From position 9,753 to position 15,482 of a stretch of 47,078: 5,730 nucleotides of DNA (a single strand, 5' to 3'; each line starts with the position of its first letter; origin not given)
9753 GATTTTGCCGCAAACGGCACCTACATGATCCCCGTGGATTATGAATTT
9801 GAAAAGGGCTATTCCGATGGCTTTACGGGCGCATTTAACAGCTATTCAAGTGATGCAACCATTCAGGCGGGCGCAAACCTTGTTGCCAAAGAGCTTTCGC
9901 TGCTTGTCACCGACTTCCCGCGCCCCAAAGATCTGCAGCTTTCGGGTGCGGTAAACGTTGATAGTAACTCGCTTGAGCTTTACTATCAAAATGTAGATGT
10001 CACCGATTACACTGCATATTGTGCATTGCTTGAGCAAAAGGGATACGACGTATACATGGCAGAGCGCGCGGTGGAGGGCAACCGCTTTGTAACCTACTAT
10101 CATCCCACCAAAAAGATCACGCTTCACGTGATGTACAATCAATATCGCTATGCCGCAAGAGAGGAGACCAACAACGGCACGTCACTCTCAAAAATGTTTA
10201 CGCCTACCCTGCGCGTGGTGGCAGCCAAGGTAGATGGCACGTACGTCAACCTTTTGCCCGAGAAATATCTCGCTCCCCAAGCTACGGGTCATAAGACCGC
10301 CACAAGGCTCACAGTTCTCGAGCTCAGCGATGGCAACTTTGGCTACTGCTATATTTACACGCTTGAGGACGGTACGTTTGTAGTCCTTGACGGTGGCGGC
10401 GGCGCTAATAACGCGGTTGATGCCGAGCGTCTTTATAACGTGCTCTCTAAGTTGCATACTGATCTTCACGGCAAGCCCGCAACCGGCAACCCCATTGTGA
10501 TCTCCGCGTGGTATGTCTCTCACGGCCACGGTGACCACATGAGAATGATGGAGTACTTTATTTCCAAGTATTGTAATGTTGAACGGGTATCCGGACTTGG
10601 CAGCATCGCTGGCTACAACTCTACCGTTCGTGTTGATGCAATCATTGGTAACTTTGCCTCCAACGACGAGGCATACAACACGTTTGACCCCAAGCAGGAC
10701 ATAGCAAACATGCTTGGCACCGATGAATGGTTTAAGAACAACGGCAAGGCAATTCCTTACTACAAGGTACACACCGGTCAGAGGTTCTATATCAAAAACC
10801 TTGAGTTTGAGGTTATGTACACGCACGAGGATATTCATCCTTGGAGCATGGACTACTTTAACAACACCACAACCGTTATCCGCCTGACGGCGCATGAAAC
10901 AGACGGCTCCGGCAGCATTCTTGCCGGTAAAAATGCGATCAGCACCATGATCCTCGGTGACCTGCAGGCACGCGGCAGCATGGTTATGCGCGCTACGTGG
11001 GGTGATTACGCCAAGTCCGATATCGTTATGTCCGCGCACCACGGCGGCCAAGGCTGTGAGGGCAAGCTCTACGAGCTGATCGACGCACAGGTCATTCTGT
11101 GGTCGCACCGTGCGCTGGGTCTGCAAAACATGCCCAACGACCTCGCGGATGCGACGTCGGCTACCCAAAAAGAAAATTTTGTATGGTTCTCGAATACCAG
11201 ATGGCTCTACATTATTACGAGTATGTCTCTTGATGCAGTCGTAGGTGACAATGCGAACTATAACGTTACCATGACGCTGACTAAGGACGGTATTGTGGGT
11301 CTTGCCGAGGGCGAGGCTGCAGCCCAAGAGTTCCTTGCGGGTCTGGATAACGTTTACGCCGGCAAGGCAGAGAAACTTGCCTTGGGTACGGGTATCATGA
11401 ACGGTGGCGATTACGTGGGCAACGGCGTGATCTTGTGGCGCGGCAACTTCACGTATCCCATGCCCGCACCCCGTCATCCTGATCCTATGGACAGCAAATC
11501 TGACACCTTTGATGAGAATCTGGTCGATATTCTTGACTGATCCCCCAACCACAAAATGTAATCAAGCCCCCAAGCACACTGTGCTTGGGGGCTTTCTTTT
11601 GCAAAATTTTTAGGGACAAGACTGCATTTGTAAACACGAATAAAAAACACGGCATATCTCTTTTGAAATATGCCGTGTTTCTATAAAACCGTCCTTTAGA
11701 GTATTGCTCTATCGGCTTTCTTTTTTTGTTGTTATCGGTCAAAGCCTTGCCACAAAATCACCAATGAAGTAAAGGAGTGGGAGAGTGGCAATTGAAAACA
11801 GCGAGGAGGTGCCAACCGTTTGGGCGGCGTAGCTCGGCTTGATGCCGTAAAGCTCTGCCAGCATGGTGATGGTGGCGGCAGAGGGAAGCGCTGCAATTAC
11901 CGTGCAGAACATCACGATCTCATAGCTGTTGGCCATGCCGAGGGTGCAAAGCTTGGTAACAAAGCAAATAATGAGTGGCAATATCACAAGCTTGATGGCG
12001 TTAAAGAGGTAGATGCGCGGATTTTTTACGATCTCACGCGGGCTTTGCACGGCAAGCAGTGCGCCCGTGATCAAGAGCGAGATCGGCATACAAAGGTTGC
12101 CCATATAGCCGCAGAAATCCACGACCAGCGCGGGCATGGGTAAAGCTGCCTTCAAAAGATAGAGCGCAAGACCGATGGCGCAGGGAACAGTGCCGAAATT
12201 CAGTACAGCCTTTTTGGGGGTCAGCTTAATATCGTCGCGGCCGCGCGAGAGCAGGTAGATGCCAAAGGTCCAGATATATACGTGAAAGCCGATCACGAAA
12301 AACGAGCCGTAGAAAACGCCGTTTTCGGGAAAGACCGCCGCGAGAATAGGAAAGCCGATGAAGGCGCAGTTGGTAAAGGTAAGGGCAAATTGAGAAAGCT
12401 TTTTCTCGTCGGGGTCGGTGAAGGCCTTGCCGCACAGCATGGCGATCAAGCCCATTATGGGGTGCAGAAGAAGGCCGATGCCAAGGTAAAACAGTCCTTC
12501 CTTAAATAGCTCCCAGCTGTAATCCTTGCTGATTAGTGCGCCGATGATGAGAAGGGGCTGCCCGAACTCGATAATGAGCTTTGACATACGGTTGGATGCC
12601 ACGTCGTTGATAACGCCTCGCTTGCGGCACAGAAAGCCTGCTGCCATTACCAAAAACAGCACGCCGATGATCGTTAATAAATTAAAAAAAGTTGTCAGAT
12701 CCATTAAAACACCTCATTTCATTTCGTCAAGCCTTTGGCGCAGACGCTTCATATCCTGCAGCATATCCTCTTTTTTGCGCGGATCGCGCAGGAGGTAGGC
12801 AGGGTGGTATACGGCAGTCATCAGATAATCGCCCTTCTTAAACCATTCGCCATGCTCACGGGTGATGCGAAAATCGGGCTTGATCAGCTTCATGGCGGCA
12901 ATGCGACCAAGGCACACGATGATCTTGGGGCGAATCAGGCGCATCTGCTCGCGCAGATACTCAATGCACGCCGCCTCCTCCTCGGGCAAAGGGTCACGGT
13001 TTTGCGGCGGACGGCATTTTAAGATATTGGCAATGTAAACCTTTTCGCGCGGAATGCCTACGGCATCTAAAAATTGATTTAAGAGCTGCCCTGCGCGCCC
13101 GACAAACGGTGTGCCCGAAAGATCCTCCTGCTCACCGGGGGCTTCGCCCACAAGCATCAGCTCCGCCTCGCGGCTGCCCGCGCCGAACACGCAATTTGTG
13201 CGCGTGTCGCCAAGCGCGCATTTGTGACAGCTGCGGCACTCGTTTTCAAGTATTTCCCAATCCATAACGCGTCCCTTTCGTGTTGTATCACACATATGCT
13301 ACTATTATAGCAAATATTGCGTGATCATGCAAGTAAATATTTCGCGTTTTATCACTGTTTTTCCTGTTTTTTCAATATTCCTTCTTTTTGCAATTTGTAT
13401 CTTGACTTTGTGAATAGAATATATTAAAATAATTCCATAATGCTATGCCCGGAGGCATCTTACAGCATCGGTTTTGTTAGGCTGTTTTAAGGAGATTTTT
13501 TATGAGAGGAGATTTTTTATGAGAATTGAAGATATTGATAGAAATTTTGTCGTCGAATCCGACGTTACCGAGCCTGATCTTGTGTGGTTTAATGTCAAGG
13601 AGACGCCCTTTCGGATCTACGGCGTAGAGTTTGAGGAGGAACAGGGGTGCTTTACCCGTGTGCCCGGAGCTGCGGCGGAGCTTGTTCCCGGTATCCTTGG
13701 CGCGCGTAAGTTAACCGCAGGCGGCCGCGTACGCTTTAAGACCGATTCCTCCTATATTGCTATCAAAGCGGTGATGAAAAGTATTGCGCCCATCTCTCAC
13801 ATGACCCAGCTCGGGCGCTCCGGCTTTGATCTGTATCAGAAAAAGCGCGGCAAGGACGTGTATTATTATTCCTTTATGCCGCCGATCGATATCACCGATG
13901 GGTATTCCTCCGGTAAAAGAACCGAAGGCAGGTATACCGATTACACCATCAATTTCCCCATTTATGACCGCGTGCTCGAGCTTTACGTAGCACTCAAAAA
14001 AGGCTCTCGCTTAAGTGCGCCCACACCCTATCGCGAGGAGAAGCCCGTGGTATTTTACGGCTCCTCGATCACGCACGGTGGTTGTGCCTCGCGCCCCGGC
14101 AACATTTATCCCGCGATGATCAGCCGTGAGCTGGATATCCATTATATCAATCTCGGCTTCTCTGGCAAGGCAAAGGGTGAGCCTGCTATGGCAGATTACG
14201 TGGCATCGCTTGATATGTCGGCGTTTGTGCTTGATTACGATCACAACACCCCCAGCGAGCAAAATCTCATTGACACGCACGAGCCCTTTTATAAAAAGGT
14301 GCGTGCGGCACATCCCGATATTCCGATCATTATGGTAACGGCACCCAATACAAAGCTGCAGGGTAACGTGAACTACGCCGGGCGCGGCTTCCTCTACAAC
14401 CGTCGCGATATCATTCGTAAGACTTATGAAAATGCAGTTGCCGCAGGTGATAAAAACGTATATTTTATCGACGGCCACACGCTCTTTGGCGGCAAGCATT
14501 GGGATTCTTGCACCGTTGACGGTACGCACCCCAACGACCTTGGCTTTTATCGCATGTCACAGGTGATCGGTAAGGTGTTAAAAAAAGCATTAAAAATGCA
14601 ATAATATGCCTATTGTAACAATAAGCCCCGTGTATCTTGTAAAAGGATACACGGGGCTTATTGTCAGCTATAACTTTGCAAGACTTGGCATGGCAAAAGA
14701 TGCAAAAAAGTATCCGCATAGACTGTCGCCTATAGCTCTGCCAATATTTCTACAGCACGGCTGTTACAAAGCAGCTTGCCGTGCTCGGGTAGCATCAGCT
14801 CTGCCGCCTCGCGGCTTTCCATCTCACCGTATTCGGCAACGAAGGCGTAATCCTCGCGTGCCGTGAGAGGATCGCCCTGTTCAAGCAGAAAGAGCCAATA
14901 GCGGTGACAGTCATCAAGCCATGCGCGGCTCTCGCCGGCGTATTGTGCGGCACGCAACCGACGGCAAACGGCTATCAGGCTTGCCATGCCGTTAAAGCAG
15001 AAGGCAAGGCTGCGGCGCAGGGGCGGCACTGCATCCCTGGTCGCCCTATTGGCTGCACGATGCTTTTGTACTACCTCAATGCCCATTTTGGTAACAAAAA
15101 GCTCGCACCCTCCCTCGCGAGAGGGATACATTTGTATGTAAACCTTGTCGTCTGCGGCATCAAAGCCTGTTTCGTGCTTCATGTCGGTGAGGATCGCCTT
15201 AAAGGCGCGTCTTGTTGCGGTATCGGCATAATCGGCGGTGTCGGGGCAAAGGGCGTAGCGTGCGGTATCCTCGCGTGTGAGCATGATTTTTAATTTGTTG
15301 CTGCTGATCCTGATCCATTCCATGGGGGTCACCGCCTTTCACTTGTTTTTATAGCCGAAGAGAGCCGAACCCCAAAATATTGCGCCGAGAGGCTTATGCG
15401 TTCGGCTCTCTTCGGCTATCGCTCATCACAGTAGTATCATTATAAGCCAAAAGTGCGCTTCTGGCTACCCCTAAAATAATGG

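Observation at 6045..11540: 1831-aa secreted protein fuses a beta-helix/GGxF-repeat stalk to the same MBL-containing module as the lipoprotein pair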

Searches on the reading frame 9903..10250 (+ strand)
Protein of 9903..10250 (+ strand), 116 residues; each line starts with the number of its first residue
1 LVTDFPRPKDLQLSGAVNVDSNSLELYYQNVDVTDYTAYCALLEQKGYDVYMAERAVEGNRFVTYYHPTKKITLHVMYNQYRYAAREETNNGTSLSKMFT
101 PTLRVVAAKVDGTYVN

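Call 78: search_solved_structures(query=A8, max_evalue=10, show_alignments=2)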
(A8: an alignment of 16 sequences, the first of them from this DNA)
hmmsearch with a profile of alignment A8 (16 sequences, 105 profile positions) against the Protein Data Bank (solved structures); distinct sequences matched with E-value up to 10: 12.
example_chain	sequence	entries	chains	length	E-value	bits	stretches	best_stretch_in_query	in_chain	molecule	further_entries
1npb_A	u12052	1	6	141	0.086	16.5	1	24-87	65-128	fosfomycin-resistance protein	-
2c1y_A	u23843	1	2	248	0.78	13.4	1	4-55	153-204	WINDBEUTEL PROTEIN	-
1ovn_A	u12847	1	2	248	0.82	13.3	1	4-55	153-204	Windbeutel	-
2c0e_A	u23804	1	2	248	0.84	13.3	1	4-55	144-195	WINDBEUTEL PROTEIN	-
2c0f_A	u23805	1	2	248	0.86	13.3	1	4-55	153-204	WINDBEUTEL PROTEIN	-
2c0g_A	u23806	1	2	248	0.87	13.3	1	4-55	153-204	WINDBEUTEL PROTEIN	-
3m9g_A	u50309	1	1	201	0.9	13.2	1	25-59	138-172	Protein kinase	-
5v3d_A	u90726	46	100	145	1.2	12.8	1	24-88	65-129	Fosfomycin resistance protein | FosA family fosfomycin resistance glutathione transferase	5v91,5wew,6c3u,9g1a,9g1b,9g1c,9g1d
8r37_B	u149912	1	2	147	1.3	12.7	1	24-88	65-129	FosA family fosfomycin resistance glutathione transferase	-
9e43_A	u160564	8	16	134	2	12.1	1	28-62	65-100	Glutathione transferase FosA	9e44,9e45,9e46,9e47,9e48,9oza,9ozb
1lqk_A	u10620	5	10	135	2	12.1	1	28-62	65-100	probable Fosfomycin Resistance Protein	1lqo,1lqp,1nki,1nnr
5w3n_A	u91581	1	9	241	4.3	11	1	3-70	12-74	RNA-binding protein FUS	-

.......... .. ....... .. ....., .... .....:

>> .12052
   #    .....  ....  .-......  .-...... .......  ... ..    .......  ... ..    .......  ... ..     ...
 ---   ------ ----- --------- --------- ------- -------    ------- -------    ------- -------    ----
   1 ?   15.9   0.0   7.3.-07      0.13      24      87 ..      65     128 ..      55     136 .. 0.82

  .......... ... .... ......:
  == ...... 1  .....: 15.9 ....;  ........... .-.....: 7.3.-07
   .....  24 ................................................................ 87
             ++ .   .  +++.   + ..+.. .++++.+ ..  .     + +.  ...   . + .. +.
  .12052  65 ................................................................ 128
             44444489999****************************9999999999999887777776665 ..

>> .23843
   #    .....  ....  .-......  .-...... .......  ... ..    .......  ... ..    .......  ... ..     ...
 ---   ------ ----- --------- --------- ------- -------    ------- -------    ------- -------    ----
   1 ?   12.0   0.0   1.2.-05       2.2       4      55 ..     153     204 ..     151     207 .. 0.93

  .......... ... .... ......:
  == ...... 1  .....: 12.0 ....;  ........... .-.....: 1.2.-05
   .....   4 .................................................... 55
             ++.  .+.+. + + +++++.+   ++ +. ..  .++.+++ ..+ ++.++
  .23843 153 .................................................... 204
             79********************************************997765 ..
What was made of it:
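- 9903..10250 (+): Module domain D3 (aa 1287-1402): small alpha+beta domain, unassigned. The PDB profile search gave nothing significant; the best hit was FosA at E 0.086 (call 78).
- Tried and rejected: D3 gave nothing significant (call 78).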

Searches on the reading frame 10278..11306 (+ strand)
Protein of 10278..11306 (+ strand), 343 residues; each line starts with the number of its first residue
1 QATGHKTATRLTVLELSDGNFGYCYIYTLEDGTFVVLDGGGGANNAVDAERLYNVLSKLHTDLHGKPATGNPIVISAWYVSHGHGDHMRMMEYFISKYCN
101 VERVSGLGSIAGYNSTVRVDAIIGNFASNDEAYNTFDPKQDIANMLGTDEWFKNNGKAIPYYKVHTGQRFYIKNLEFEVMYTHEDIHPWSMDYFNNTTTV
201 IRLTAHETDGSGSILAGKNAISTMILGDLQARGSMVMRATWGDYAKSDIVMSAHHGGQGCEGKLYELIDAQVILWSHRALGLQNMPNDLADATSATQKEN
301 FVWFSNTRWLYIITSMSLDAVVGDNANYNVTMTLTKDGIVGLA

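Call 68: search_solved_structures(query=A5, max_evalue=10, show_alignments=4)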
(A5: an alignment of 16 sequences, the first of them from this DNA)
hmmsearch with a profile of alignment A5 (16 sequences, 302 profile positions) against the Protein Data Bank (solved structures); distinct sequences matched with E-value up to 10: 46.
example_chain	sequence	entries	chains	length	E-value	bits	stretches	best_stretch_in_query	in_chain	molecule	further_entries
9vc6_A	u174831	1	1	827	1.1e-05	28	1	179-265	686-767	Competence protein ComEC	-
9vc9_A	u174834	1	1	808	6.1e-05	25.5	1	174-266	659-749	Dna internalization-related competence protein rec2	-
9ic4_A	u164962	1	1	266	0.00013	24.5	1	180-262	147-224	Competence protein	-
4pdx_A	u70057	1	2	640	0.0016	20.9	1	77-181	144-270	Putative alkyl/aryl-sulfatase YjcS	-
30bt_A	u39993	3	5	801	0.0023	20.4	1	181-260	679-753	Beta-lactamase-like domain | ComEC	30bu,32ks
3bk1_A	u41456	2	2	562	0.013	17.9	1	75-93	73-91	Metal dependent hydrolase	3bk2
4xwt_A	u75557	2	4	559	0.072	15.4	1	74-95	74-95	DR2417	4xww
12qj_A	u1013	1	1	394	0.079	15.3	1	81-253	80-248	Choline binding protein E CbpE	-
1wra_A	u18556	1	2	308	0.087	15.2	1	81-257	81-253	Teichoic acid phosphorylcholine esterase/choline binding protein E (cbpE)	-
4ad9_A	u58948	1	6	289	0.14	14.5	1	75-132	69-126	BETA-LACTAMASE-LIKE PROTEIN 2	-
8dq0_A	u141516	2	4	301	0.16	14.3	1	72-99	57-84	2-aminobenzoylacetyl-CoA thioesterase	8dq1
7r3f_A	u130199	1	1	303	0.16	14.3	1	72-99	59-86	2-aminobenzoylacetyl-CoA thioesterase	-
2q0i_A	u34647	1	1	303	0.16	14.3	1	72-99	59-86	Quinolone signal response protein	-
2vw8_A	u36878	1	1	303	0.16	14.3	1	72-99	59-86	PA1000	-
3dh8_A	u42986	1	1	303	0.16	14.3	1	72-99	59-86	Uncharacterized protein PA1000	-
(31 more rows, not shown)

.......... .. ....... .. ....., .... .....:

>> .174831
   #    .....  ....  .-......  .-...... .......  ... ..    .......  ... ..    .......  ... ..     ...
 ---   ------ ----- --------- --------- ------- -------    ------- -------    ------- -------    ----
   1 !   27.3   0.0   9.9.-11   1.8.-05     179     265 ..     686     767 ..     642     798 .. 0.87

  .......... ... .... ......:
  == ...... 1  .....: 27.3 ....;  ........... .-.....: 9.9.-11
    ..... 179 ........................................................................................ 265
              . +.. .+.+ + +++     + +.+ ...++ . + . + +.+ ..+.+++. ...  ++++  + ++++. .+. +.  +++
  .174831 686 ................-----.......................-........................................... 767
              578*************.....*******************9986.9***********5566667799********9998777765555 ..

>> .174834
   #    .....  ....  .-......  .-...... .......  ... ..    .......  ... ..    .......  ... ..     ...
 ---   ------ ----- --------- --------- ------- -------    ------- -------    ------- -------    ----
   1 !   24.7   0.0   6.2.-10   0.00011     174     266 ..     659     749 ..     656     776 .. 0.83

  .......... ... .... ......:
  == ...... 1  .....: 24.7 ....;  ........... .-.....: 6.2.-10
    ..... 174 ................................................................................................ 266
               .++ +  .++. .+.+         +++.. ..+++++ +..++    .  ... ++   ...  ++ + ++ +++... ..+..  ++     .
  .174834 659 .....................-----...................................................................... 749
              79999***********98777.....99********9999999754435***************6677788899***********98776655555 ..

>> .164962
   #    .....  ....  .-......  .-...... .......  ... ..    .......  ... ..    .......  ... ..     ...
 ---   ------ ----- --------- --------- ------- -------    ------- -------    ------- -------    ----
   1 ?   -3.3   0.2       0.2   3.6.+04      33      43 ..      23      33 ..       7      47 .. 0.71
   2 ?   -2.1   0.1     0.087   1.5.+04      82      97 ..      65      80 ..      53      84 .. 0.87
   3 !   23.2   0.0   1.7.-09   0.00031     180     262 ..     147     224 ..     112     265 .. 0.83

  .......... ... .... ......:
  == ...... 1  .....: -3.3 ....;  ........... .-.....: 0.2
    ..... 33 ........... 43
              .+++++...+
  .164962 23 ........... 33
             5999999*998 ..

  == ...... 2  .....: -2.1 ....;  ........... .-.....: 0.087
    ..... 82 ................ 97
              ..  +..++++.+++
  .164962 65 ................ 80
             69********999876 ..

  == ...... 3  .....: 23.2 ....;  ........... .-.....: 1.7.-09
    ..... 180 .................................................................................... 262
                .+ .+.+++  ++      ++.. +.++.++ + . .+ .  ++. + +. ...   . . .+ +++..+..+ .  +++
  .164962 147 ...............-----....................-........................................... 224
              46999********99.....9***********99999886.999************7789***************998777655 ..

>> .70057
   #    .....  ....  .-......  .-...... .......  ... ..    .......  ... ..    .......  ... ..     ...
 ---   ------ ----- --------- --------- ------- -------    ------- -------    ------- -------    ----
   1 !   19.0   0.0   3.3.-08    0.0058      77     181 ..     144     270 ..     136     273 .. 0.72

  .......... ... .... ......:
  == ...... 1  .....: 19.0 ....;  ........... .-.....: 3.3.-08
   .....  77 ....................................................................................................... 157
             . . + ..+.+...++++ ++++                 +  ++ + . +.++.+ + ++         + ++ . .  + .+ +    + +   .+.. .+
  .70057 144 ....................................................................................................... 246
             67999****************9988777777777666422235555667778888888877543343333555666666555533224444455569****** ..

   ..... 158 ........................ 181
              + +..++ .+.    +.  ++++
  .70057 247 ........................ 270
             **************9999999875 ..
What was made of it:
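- On ComEC/Pce-type MBL subgroup (CDD cd07731-like): PDB profile: ComEC at 1e-5 to 2e-3 and CbpE at 0.08 (call 68).
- The PDB profile ranks ComEC first (9vc6 1e-5, 9vc9 6e-5, 9ic4 1e-4), with CbpE listed at 0.08 (call 68). YjcS alkyl/aryl-sulfatase scores 1.6e-3 in the profile search (call 68).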

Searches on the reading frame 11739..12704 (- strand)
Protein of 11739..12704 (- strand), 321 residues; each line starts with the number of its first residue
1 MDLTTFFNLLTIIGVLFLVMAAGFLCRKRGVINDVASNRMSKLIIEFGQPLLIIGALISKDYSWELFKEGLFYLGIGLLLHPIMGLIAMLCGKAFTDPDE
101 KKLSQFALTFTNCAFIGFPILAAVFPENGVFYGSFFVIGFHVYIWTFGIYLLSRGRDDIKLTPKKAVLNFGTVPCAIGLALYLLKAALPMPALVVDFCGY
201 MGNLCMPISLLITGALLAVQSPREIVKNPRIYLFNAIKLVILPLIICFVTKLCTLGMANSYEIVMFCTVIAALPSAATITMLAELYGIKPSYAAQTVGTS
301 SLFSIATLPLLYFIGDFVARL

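Call 12: search_protein_families(library=pfam, proteins=[window:11739-12704:-], max_evalue=0.001)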
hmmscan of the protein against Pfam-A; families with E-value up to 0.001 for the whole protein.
window:11739-12704:- (321 aa): 1 family
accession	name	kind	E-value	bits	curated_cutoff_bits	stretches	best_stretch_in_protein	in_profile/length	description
PF03547.23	Mem_trans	-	1.2e-24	87.1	25.7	1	16-312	9-343/343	Membrane transport protein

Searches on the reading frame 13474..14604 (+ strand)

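Call 12: search_protein_families(library=pfam, proteins=[window:13474-14604:+], max_evalue=0.001)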
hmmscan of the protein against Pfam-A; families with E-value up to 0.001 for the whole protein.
window:13474-14604:+ (376 aa): 3 families
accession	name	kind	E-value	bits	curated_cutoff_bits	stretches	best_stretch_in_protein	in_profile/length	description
PF14606.12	Lipase_GDSL_3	-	3.4e-41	141.9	27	1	189-370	1-178/178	GDSL-like Lipase/Acylhydrolase family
PF14607.12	GxDLY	-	4.6e-24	85.3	27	1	37-179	2-145/146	N-terminus of Esterase_SGNH_hydro-type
PF13472.12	Lipase_GDSL_2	-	1.9e-10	42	32.9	1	194-357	1-175/178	GDSL-like Lipase/Acylhydrolase family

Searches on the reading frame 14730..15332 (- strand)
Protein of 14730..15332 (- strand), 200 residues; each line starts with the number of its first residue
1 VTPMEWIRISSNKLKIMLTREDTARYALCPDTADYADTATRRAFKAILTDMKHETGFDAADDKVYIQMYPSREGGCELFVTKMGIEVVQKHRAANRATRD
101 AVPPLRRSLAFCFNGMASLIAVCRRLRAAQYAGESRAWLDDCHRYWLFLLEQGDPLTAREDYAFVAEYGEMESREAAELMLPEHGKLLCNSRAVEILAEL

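Call 12: search_protein_families(library=pfam, proteins=[window:14730-15332:-], max_evalue=0.001)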
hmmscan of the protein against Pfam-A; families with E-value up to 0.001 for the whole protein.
window:14730-15332:- (200 aa): 1 family
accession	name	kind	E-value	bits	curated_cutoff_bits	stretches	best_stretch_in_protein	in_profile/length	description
PF05389.17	MecA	-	3.1e-16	60.1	22.5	1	4-197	1-221/221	Negative regulator of genetic competence (MecA)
